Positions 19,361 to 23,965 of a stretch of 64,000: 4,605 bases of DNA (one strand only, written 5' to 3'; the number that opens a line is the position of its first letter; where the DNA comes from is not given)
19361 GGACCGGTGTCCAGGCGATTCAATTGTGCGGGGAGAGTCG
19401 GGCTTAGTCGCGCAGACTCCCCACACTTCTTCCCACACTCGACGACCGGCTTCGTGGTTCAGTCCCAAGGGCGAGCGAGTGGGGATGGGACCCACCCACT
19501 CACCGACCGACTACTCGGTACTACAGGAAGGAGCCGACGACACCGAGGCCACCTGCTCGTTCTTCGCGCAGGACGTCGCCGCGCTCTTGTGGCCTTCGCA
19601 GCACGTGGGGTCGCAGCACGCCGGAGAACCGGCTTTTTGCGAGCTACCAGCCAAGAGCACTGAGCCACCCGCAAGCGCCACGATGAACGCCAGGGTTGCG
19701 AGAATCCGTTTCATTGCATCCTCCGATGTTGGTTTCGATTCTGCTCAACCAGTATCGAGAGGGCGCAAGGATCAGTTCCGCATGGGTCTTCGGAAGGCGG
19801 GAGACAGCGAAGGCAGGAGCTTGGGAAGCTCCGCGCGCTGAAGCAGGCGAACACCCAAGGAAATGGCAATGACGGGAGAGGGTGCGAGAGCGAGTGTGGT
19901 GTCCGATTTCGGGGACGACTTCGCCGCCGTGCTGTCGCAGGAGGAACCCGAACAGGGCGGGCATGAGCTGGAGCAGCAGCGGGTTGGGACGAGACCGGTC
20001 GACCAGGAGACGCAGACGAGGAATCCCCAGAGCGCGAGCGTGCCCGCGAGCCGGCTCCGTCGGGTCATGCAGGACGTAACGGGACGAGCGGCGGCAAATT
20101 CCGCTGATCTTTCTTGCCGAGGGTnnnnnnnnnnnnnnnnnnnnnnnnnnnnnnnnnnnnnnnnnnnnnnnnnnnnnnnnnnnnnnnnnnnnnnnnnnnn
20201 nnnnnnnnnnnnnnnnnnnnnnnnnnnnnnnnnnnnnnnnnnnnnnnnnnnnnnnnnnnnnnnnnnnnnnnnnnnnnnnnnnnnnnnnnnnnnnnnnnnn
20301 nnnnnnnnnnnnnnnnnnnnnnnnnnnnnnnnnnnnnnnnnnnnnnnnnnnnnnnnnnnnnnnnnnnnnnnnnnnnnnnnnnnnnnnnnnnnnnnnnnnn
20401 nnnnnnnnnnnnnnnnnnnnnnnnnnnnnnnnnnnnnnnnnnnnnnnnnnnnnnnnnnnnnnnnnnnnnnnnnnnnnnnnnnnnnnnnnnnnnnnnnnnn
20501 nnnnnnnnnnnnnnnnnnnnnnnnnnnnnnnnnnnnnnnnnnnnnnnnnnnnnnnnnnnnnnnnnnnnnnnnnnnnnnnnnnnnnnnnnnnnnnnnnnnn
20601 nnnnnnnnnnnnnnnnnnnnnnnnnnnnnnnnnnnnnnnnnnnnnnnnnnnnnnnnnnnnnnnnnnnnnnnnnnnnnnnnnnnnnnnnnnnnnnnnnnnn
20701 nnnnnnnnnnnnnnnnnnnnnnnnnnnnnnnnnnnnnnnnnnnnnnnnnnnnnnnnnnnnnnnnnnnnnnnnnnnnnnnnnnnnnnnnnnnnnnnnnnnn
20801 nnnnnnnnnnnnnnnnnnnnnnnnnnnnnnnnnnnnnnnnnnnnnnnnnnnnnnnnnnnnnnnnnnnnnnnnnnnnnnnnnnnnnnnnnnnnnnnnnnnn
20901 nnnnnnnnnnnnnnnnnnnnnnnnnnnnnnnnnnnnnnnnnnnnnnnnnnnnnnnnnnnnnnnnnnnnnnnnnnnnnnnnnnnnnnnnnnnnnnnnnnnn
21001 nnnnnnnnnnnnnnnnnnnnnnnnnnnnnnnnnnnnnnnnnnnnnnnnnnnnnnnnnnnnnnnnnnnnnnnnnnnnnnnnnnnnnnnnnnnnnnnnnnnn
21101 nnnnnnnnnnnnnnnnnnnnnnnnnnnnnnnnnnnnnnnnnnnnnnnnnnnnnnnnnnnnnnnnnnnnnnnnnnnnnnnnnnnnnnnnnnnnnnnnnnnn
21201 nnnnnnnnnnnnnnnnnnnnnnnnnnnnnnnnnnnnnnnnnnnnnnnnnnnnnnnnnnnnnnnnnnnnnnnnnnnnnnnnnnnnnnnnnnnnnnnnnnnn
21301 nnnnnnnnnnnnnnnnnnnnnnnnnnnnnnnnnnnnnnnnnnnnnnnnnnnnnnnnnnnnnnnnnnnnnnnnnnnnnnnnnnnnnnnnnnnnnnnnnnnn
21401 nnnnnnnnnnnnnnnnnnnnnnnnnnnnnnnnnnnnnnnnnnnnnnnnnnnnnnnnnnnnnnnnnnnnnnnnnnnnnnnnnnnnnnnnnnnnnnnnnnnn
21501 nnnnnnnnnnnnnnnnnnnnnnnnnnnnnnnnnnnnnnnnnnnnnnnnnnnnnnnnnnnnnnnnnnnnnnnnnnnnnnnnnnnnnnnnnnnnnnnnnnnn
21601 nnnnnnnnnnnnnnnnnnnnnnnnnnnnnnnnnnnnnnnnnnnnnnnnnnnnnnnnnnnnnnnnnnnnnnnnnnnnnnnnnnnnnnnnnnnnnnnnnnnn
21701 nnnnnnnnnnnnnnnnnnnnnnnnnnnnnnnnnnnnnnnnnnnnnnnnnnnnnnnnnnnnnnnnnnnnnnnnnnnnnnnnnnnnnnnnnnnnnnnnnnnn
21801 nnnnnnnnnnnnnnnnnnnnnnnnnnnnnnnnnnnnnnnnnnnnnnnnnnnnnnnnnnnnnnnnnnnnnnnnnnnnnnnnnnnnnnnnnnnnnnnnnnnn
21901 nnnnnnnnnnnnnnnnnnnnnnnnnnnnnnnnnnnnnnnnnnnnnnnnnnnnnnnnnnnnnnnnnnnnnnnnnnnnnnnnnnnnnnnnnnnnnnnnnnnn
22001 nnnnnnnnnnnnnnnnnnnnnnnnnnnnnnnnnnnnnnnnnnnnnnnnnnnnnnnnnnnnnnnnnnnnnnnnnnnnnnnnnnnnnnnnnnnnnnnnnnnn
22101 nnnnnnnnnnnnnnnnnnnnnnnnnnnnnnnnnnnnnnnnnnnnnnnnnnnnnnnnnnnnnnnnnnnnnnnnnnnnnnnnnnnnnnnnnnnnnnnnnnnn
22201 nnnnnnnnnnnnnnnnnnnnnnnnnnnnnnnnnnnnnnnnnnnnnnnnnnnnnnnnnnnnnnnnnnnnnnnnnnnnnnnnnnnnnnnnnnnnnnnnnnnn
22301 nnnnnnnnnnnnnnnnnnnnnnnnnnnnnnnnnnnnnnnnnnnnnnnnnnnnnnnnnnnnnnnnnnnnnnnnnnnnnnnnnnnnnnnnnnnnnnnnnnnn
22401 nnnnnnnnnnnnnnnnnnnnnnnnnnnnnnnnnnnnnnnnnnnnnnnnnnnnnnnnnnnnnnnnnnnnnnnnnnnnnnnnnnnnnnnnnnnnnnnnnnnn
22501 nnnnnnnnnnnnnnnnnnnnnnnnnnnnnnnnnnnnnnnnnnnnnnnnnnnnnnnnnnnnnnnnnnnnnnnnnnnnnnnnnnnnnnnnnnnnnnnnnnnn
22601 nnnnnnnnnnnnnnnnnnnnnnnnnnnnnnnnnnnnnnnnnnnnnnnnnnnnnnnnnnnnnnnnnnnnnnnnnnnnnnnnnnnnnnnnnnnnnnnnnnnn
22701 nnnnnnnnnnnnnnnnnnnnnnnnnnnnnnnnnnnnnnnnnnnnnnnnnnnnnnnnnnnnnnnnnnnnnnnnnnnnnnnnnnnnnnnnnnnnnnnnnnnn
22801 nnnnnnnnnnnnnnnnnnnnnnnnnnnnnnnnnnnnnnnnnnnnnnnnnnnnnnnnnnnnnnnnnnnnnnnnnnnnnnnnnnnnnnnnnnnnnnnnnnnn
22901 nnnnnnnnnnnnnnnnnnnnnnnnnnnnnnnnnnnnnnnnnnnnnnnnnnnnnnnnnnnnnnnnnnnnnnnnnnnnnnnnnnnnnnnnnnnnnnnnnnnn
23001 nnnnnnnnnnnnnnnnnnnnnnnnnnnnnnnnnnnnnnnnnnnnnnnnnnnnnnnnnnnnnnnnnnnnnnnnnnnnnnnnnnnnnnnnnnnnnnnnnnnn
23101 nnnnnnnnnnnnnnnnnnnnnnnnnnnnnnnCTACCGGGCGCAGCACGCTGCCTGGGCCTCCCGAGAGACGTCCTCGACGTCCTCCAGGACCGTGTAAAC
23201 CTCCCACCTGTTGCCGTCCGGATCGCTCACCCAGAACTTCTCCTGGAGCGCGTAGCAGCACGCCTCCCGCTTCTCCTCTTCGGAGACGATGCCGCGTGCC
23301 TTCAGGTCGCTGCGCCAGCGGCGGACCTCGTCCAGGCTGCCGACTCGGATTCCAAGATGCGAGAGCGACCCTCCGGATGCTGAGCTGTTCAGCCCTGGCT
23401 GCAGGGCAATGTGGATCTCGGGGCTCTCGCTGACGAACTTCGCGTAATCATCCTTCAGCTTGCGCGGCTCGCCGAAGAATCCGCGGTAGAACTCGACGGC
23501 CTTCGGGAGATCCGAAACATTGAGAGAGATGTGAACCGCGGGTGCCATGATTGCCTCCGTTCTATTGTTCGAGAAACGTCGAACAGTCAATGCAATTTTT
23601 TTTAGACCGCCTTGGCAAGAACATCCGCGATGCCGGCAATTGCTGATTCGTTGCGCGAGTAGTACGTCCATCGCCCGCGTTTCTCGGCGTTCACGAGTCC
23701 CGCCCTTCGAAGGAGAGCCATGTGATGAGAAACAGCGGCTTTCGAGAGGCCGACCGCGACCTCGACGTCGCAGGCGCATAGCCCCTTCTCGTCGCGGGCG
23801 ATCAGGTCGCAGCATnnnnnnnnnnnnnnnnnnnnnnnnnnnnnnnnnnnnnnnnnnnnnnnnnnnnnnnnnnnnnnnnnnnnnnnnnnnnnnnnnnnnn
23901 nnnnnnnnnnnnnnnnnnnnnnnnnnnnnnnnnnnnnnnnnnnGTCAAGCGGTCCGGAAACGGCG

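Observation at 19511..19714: Strongly RBS-driven small secreted Cys-rich peptide (CC-x3-CC...C...C) between ornithine cyclodeaminase and sorAB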

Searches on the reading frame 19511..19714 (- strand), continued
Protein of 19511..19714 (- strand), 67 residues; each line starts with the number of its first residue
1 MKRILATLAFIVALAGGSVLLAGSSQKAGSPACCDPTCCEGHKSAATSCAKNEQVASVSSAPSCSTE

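Call 73: search_protein_families(library=pfam, proteins=[L009:721-2481:+, L009:2478-2822:+, L009:2815-4875:+, L009:5287-5592:+, L009:6233-6556:-, L009:6863-7204:-, L017:1001-1561:-, L017:1632-2657:+], max_evalue=0.001)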
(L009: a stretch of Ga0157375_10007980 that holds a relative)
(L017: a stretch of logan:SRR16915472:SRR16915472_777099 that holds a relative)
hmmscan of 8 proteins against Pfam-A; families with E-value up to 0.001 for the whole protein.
L009:721-2481:+ (586 aa): 22 families
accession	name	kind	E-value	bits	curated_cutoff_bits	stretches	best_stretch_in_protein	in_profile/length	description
PF06745.19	ATPase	-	9.4e-116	385.5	26.6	2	30-255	2-229/231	KaiC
PF13481.12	AAA_25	-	5.2e-18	65.8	27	2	285-410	29-173/195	AAA domain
PF03796.21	DnaB_C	-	4e-11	43.2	27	1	269-337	2-69/255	DnaB-like helicase C terminal domain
PF00154.27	RecA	-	2.2e-09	37.6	27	0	267-392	31-144/262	recA bacterial DNA recombination protein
PF13191.12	AAA_16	-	2.8e-09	38.1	32.6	1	278-398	14-115/167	AAA ATPase domain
PF13401.12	AAA_22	-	3.6e-08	34.2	27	1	288-412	5-110/130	AAA domain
PF05729.18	NACHT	-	9.7e-08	32.5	26.7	1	291-424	3-128/167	NACHT domain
PF24883.2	NPHP3_N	-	1.6e-06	28.9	24.8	0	289-327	23-61/164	Nephrocystin 3, N-terminal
PF20720.3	nSTAND3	-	5.4e-06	26.6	27.2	0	290-322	19-51/155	Novel STAND NTPase 3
PF00004.35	AAA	-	7.9e-06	26.8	21.2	0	291-415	1-97/131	ATPase family associated with various cellular activities (AAA)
PF13479.12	AAA_24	-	2.4e-05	24.7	27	0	290-330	4-36/195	AAA domain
PF01695.23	IstB_IS21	-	3.3e-05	24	24.1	0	288-326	92-130/238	IstB-like ATP binding protein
PF05625.17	PAXNEB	-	7.5e-05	22.4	28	0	267-296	17-45/366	PAXNEB protein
PF07728.20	AAA_5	-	0.0001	22.8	22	0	291-323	2-32/139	AAA domain (dynein-related subfamily)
PF05621.17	TniB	-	0.0001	22.3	22.4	0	269-312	16-59/189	Bacterial TniB protein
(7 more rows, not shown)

L009:2478-2822:+ (114 aa): 1 family
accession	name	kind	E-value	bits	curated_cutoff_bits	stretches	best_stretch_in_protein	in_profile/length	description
PF07689.18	KaiB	-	4.9e-26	90.7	27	1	29-108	2-81/82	KaiB domain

L009:2815-4875:+ (686 aa): 10 families
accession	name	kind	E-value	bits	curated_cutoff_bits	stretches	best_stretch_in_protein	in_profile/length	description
PF02518.31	HATPase_c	-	1.6e-27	96.5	26.4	1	434-546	1-110/111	Histidine kinase-, DNA gyrase B-, and HSP90-like ATPase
PF00072.30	Response_reg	-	5.4e-22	78.5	30.2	1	568-679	1-109/111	Response regulator receiver domain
PF08448.16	PAS_4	-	1.6e-16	60.9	23.1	2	198-310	1-109/110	PAS fold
PF13426.13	PAS_9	-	5e-16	59.3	27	2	203-308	2-103/103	PAS domain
PF00989.32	PAS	-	8.7e-13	48.7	22.6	1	73-168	3-100/113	PAS fold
PF00512.31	HisKA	-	1.3e-11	44.8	26.9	1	323-388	2-66/66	His Kinase A (phospho-acceptor) domain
PF13188.13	PAS_8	-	6.4e-10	39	21.8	1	73-119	3-50/65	PAS domain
PF12860.13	PAS_7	-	2.9e-07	31.1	27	1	77-118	1-43/115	PAS fold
PF13581.12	HATPase_c_2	-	0.00027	21.4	27.4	1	443-520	36-110/127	Histidine kinase-like ATPase domain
PF24820.1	Diguanyl_cycl_sensor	-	0.0006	20.2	28.1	0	76-123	1-48/109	Diguanylate cyclase-like sensor domain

L009:5287-5592:+ (101 aa): 0 families

L009:6233-6556:- (107 aa): 0 families

L009:6863-7204:- (113 aa): 0 families

L017:1001-1561:- (186 aa): 0 families

L017:1632-2657:+ (341 aa): 0 families

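Call 84: search_protein_families(library=pfam, alignment_id=A8, max_evalue=10)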
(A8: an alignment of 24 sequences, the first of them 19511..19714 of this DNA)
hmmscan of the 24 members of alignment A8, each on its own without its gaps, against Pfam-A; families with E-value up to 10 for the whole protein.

A. member 1, window:19511-19714:- (67 aa): 2 families
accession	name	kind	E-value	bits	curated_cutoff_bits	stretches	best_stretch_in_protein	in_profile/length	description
PF08139.17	LPAM_1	-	0.29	12.1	20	1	1-16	1-16/18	Prokaryotic membrane lipoprotein lipid attachment site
PF13885.11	Keratin_B2_2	-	1.1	9.6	27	1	30-65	3-37/45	Keratin, high sulfur B2 protein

B. families by the number of members that match (of 24 scanned): 7 families
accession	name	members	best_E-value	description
PF08139.17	LPAM_1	15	0.05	Prokaryotic membrane lipoprotein lipid attachment site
PF13663.11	DUF4148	3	0.13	Domain of unknown function (DUF4148)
PF13885.11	Keratin_B2_2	3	0.3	Keratin, high sulfur B2 protein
PF00720.22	SSI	1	0.054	Subtilisin inhibitor-like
PF24780.1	WD40_MABP1-WDR62_1st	1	0.059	MABP1/WDR62 first WD40 domain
PF01114.24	Colipase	1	0.07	Colipase, N-terminal domain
PF20098.4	DUF6488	1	0.096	Family of unknown function (DUF6488)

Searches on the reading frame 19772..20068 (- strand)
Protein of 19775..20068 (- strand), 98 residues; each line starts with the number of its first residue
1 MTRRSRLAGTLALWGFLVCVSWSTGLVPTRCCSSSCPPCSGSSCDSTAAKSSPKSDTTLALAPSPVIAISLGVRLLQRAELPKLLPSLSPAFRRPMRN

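Call 22: find_homologous_proteins(query=window:19775-20068:-, max_evalue=10)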
Query seq(98 aa) (98 aa): 4 proteins with E <= 10 among 13 candidates.
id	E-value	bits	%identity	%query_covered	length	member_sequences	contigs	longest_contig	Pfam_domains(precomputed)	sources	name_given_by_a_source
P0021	6.4e-33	131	70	100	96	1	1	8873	-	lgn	-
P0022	7.7e-23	98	56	100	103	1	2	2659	-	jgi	jgi:hypothetical protein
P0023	6.9e-21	92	57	100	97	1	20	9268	-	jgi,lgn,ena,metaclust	metaclust:\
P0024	1.2e-18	85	55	100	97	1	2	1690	-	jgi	jgi:hypothetical protein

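Call 59: predict_structure(alignment_id=A4)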
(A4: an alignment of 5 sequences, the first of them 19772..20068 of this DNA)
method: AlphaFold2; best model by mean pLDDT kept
length: 98 residues; sequences in the alignment: 5
mean_pLDDT: 51.9   pTM: 0.22
mean pLDDT of the five models: 51.9, 51.6, 51.6, 46.7, 44.9
residues with pLDDT >= 90: 0; 70-90: 10; 50-70: 37; < 50: 51
segments of 3 or more residues with pLDDT < 50: 27-43, 45-47, 49-52, 56-61, 63-68, 70-82
pLDDT, mean of each block of 10 residues (from residue 1): 60 74 54 43 45 45 45 43 53 57
secondary structure, 60 per line:
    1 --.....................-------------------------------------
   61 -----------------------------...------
elements in order: H3-23

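Call 66: find_homologous_proteins(query=A6, max_evalue=1)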
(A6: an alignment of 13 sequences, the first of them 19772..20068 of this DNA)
Query A6 (13 sequences) (98 aa, profile of the alignment): 8 proteins with E <= 1 among 8000 candidates.
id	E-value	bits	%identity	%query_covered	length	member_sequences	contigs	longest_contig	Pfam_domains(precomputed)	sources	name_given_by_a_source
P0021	6.4e-42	160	70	100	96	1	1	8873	-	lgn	-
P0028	1.9e-39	152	56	100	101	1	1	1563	-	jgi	jgi:hypothetical protein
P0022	1.2e-38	149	56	100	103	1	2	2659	-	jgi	jgi:hypothetical protein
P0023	3.1e-38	148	57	100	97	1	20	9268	-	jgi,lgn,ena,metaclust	metaclust:\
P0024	1.7e-37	145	55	100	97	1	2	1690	-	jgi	jgi:hypothetical protein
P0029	1.1e-35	140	58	100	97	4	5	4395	-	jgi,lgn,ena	-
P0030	1.4e-35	139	56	100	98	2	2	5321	-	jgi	-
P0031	1.1e-32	130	53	100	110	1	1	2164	-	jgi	jgi:hypothetical protein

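Call 67: find_encoding_contigs(protein=P0030, flank=5000, max_places=3)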
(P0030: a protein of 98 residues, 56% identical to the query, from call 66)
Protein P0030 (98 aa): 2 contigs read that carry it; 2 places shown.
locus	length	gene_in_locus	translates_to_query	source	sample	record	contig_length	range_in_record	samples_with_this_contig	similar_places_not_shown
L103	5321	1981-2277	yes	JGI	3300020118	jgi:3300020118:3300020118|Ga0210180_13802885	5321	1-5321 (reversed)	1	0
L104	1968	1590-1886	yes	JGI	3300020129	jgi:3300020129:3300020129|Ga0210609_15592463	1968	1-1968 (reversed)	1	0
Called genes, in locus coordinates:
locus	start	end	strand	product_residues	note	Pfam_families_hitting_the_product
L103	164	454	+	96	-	PF01022:HTH_5, PF12840:HTH_20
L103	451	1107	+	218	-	PF07853:DUF1648, PF13630:SdpI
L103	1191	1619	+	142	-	-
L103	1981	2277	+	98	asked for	-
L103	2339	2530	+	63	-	-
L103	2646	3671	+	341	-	-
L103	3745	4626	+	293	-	PF07485:DUF1529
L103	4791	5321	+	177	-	?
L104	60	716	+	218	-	PF07853:DUF1648, PF13630:SdpI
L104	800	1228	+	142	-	-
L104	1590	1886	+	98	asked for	-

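Call 68: find_encoding_contigs(protein=P0031, flank=5000, max_places=3)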
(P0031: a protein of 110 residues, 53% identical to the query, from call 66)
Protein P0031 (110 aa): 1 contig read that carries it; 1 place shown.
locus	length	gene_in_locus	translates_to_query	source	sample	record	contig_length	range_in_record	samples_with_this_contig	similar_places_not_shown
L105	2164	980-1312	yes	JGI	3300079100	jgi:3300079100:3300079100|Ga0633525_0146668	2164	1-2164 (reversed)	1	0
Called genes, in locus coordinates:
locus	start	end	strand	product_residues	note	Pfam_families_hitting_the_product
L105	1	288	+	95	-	?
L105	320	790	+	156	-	-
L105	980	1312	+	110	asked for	-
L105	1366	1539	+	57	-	-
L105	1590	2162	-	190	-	?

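Call 71: search_protein_families(library=pfam, proteins=[L105:1-288:+, L105:320-790:+, L103:1191-1619:+], max_evalue=0.01)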
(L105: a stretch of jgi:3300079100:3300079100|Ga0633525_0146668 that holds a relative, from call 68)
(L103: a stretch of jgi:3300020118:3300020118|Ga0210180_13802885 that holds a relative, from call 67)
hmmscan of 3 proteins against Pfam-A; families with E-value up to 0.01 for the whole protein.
L105:1-288:+ (95 aa): 2 families
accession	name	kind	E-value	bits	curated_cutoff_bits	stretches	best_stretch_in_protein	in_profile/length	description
PF13630.11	SdpI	-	2.5e-20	72.8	28.2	1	12-78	1-70/71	SdpI/YfhL protein family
PF14012.11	DUF4229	-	8e-05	23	27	1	43-85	10-52/68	Protein of unknown function (DUF4229)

L105:320-790:+ (156 aa): 1 family
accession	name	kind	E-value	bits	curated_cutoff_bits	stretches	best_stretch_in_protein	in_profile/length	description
PF12680.13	SnoaL_2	-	0.0063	17.5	27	1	46-118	7-85/102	SnoaL-like domain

L103:1191-1619:+ (142 aa): 1 family
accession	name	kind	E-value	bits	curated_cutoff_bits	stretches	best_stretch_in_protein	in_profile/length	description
PF13627.12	LptM_cons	-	0.0093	16.2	27.3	0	3-20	2-19/23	LPS-assembly lipoprotein LptM, conserved region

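Call 83: search_protein_families(library=pfam, alignment_id=A6, max_evalue=10)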
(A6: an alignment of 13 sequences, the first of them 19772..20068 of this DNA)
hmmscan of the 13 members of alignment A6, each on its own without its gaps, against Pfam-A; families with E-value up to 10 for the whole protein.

A. member 1, window:19772-20068:- (98 aa): 0 families

B. families by the number of members that match (of 13 scanned): 0 families

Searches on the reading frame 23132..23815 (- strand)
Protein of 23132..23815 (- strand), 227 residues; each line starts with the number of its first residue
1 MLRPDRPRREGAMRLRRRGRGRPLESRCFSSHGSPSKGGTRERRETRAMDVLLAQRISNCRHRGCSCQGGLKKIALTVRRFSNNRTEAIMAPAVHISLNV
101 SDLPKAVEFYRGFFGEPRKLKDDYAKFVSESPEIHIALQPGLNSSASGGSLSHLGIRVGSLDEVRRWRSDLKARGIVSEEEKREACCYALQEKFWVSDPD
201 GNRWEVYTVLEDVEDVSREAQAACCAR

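Call 3: search_protein_families(library=pfam, proteins=[window:23132-23815:-], max_evalue=0.01)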
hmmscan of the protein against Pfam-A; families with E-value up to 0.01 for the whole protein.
window:23132-23815:- (227 aa): 1 family
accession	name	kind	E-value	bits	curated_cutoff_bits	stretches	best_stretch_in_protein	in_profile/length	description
PF00903.31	Glyoxalase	-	1.9e-13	51.3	20.6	1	94-206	3-121/121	Glyoxalase/Bleomycin resistance protein/Dioxygenase superfamily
